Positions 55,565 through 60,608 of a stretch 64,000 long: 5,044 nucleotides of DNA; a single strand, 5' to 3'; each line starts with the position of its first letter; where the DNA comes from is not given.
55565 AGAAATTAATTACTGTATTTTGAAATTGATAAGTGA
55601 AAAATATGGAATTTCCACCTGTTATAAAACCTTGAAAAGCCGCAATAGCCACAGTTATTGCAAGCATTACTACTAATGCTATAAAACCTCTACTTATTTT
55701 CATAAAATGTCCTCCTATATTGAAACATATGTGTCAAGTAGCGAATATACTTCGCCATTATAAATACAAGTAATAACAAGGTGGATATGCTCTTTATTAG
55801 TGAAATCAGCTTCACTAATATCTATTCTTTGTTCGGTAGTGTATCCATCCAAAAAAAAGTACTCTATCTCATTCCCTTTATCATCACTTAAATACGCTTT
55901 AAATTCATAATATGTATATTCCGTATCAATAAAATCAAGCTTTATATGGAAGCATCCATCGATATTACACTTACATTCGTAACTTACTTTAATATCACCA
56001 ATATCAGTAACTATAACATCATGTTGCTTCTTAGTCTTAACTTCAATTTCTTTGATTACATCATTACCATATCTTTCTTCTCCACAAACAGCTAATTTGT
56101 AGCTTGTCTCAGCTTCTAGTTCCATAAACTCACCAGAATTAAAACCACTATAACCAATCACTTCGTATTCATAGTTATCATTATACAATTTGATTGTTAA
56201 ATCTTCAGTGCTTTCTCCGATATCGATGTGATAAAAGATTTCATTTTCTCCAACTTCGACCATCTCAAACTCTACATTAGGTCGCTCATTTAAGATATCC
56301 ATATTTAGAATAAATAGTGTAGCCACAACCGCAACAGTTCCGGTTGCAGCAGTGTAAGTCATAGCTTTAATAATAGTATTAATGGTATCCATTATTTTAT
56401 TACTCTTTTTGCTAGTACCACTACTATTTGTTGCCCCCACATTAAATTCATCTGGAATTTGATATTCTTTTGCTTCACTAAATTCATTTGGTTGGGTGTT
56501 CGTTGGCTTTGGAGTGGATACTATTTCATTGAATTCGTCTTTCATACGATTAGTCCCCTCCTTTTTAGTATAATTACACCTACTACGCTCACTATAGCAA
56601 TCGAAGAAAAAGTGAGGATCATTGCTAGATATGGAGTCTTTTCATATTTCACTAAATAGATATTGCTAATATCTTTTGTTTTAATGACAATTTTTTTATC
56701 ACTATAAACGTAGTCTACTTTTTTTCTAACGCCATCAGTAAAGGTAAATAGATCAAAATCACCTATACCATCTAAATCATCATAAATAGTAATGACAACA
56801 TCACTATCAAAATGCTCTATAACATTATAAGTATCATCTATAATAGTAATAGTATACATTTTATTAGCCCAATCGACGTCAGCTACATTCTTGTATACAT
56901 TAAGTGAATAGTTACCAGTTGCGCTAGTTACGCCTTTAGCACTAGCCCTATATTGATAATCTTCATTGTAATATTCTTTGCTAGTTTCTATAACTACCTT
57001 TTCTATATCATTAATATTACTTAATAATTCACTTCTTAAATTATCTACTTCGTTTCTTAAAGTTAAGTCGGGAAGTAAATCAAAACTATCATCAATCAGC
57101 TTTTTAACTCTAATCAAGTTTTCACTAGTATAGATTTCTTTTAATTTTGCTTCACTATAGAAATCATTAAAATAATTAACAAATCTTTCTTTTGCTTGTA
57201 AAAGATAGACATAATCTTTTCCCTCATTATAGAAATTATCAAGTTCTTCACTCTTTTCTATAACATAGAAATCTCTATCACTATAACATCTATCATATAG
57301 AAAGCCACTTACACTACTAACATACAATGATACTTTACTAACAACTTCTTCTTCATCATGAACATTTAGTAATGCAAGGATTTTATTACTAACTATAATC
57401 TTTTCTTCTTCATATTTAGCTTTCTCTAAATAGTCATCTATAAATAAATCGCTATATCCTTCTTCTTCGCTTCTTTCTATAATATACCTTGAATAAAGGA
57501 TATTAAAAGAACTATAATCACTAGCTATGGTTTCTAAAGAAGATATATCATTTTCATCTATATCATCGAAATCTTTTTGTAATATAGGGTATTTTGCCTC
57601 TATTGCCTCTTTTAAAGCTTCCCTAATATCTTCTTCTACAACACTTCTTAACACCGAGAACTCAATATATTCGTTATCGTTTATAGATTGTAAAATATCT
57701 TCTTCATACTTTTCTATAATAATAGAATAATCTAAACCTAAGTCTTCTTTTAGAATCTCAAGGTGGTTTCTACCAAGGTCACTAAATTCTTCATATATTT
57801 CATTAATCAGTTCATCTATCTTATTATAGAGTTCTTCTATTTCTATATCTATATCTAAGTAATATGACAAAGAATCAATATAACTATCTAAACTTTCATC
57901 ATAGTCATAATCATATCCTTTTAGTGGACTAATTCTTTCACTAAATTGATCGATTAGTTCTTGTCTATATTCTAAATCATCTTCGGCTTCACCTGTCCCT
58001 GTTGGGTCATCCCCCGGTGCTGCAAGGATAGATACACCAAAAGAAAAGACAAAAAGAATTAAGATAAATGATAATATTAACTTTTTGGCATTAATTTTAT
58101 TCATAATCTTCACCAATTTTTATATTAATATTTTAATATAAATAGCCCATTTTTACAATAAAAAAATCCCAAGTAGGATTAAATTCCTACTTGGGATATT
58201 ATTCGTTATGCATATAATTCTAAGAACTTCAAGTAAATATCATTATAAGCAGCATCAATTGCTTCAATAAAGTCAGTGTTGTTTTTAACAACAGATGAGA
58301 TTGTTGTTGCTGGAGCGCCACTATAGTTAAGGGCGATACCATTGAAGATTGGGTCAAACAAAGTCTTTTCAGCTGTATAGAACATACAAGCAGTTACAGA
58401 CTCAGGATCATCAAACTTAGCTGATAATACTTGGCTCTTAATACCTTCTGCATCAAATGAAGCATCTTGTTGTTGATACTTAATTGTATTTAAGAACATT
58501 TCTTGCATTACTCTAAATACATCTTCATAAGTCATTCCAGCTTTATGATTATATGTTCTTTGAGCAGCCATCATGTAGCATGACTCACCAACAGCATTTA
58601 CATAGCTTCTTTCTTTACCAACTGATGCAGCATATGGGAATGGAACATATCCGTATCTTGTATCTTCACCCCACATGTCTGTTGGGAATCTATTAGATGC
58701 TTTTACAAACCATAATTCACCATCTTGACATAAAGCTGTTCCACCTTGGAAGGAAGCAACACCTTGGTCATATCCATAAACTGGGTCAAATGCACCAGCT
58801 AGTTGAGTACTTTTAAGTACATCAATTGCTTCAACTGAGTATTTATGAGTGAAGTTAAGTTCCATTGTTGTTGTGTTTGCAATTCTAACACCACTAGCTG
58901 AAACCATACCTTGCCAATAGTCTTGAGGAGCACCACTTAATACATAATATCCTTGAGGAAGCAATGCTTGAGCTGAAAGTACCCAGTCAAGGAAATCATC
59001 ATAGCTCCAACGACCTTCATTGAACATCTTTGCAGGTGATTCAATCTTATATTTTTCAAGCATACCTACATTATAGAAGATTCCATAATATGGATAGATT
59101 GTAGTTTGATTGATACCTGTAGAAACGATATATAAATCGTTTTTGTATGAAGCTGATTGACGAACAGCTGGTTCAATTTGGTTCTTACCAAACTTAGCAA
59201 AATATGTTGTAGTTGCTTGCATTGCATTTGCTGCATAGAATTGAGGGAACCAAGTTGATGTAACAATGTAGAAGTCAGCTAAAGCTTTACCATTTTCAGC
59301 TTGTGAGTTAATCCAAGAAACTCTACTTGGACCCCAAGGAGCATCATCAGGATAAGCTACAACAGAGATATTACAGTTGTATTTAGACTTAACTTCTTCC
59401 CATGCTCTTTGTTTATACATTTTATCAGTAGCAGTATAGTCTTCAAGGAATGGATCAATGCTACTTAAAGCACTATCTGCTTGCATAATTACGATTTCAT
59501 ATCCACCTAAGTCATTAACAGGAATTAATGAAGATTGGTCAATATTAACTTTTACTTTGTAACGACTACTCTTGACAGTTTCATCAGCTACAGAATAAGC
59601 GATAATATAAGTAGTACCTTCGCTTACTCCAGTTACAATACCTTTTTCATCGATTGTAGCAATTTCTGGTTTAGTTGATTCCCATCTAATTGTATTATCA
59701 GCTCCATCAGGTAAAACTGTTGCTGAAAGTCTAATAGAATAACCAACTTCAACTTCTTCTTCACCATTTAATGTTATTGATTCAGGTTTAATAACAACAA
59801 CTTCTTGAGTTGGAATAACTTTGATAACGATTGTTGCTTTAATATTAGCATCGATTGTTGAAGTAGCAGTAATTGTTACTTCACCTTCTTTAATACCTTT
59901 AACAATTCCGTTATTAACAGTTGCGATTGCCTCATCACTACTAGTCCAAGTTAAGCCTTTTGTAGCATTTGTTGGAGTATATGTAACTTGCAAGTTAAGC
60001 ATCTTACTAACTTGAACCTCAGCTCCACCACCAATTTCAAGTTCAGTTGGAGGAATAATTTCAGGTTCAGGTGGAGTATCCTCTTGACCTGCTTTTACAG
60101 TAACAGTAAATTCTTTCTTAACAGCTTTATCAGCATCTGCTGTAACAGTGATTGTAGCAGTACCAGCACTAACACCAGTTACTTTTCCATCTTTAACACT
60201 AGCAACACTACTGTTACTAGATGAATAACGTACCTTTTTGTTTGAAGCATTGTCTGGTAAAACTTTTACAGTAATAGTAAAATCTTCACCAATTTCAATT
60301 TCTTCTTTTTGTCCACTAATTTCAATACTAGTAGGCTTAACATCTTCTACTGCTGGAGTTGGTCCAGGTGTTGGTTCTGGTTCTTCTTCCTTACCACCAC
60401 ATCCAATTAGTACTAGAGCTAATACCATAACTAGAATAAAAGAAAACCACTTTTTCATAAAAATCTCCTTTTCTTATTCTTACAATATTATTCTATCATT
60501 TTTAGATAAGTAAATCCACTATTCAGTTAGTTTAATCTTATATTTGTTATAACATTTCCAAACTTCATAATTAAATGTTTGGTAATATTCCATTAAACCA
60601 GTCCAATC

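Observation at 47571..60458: Family of four ~750-aa lipoproteins (lipobox - 3x Big_2 - solute-binding domain) with near-identical DNA blocks, arranged as a tandem array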

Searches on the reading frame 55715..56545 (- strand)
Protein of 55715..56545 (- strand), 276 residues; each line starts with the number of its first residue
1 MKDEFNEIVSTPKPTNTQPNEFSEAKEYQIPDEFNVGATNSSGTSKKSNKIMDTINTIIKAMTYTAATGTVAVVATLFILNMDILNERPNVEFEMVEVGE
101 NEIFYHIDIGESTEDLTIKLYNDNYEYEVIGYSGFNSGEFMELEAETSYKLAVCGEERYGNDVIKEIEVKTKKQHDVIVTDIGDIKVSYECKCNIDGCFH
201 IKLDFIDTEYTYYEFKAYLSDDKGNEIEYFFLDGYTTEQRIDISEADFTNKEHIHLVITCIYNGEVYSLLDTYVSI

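Call 14: search_protein_families(library=pfam, proteins=[window:55715-56545:-], max_evalue=0.001)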
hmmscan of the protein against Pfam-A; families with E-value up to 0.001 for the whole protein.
window:55715-56545:- (276 aa): 0 families

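Call 75: search_protein_families(library=ncbifam, proteins=[window:55715-56545:-], max_evalue=0.00001)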
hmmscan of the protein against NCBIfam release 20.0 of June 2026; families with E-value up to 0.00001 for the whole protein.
window:55715-56545:- (276 aa): 0 families

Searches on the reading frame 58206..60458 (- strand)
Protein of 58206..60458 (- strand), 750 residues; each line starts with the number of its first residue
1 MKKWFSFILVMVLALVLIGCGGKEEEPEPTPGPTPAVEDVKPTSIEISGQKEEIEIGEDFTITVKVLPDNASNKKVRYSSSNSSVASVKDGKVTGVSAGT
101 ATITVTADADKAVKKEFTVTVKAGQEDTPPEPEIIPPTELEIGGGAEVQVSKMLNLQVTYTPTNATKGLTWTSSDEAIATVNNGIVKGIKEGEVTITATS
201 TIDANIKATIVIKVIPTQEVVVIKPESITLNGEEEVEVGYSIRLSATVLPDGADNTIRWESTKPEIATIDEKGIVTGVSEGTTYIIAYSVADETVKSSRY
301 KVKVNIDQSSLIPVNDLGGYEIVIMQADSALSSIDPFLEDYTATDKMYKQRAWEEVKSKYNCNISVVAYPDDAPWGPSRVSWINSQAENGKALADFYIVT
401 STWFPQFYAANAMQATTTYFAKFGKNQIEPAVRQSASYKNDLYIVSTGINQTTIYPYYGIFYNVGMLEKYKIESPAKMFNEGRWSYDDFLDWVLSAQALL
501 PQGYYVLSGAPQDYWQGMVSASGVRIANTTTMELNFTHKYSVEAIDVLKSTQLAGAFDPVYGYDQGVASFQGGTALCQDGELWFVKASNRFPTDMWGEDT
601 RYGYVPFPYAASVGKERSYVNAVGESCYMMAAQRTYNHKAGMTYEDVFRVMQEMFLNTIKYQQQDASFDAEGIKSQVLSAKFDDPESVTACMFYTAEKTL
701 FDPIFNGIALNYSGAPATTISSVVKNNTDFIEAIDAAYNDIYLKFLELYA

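Call 4: search_protein_families(library=pfam, proteins=[window:58206-60458:-], max_evalue=0.1)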
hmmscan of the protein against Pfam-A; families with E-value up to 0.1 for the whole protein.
window:58206-60458:- (750 aa): 7 families
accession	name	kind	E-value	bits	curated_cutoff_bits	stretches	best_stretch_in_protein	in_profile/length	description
PF02368.24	Big_2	-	2.4e-36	124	22.8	3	43-115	3-77/79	Bacterial Ig-like domain (group 2)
PF22359.2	Big-like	-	2.4e-07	31.3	27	1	259-287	5-33/48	Bacterial Ig-like domain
PF21461.3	HL_N-beta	-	8.7e-07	29.1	27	1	74-115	12-52/57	Hyaluronate lyase, N-terminal beta-sheet domain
PF21764.3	Invasin_D4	-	0.0069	17.3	27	0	68-108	32-75/88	Invasin, domain 4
PF23486.1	Ig_TMEM132_5th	-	0.012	16.2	28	0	80-122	90-133/137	TMEM132 fifth domain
PF17963.7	Big_9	-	0.015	16.6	23.6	1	53-128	10-81/89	Bacterial Ig domain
PF13629.12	T2SS-T3SS_pil_N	-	0.066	13.4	23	0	274-302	43-71/72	Pilus formation protein N terminal region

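Call 5: search_protein_families(library=ncbifam, proteins=[window:58206-60458:-], max_evalue=0.1)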
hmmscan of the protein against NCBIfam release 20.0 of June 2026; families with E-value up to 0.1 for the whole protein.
window:58206-60458:- (750 aa): 3 families
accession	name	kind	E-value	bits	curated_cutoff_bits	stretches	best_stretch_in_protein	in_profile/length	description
NF058595.1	invert_tail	domain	2.4e-05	24.6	37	1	4-36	56-88/113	lipo-invert putative C-terminal anchoring domain-containing protein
NF058647.1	lipo_LytA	equivalog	0.044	14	110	0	1-109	1-63/107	acidic lipoprotein LytA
NF047847.2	SS_mature_LptM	equivalog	0.081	13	27.7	0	1-21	1-21/31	LPS translocon maturation chaperone LptM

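Call 71: predict_structure(alignment_id=A2)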
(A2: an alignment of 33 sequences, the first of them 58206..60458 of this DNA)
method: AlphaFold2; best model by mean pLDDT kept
length: 750 residues; sequences in the alignment: 33
mean_pLDDT: 87.1   pTM: 0.78
mean pLDDT of the five models: 87.1, 87.0, 86.5, 85.6, 84.6
residues with pLDDT >= 90: 435; 70-90: 254; 50-70: 16; < 50: 45
segments of 3 or more residues with pLDDT < 50: 1-37, 125-132
pLDDT, mean of each block of 10 residues (from residue 1): 39 34 33 46 87 88 86 86 89 90 89 89 53 75 90 89 84 96 92 96 92 87 89 91 91 90 97 94 96 94 89 90 91 87 87 96 95 88 94 94 89 95 90 85 92 90 96 98 96 96 95 94 91 92 95 93 85 94 87 91 97 89 83 93 95 94 88 91 97 90 74 75 90 89 85
secondary structure, 60 per line:
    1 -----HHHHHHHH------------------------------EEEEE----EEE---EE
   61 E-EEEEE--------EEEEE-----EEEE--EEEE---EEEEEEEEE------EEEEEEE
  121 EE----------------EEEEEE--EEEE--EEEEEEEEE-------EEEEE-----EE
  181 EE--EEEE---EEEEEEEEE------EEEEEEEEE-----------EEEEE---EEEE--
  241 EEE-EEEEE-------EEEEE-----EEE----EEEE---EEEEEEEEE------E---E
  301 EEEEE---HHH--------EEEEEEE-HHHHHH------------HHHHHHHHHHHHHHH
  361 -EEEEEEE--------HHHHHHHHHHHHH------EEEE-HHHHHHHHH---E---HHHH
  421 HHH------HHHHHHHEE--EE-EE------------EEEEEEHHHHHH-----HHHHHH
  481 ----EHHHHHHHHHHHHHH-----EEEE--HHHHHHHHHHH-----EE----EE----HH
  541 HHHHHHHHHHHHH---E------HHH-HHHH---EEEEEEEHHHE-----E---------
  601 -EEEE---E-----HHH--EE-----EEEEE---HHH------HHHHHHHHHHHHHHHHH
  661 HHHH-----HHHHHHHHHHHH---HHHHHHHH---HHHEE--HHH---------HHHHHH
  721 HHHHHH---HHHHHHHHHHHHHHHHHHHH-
elements in order (helices of 4 or more, strands of 3 or more residues): H6-13 E44-48 E53-55 E59-61 E63-67 E76-80 E86-89 E92-95 E99-107 E114-122 E139-144 E147-150 E153-161 E169-173 E179-182 E185-188 E192-200 E207-215 E227-231 E235-238 E241-243 E245-249 E257-261 E267-269 E274-277 E281-289 E300-305 E320-326 H328-333 H346-360 E362-368 H377-389 E396-399 H401-409 H417-423 H430-436 E458-463 H464-469 H475-480 H486-499 E505-508 H511-521 H539-553 H568-571 E575-581 E602-605 E627-631 H644-664 H670-681 H685-692 H715-726 H730-749
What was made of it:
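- On Big_2 bacterial Ig-like domains: The full-length model has all-beta modules at aa 44-122, 139-215 and 227-305 (call 71).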
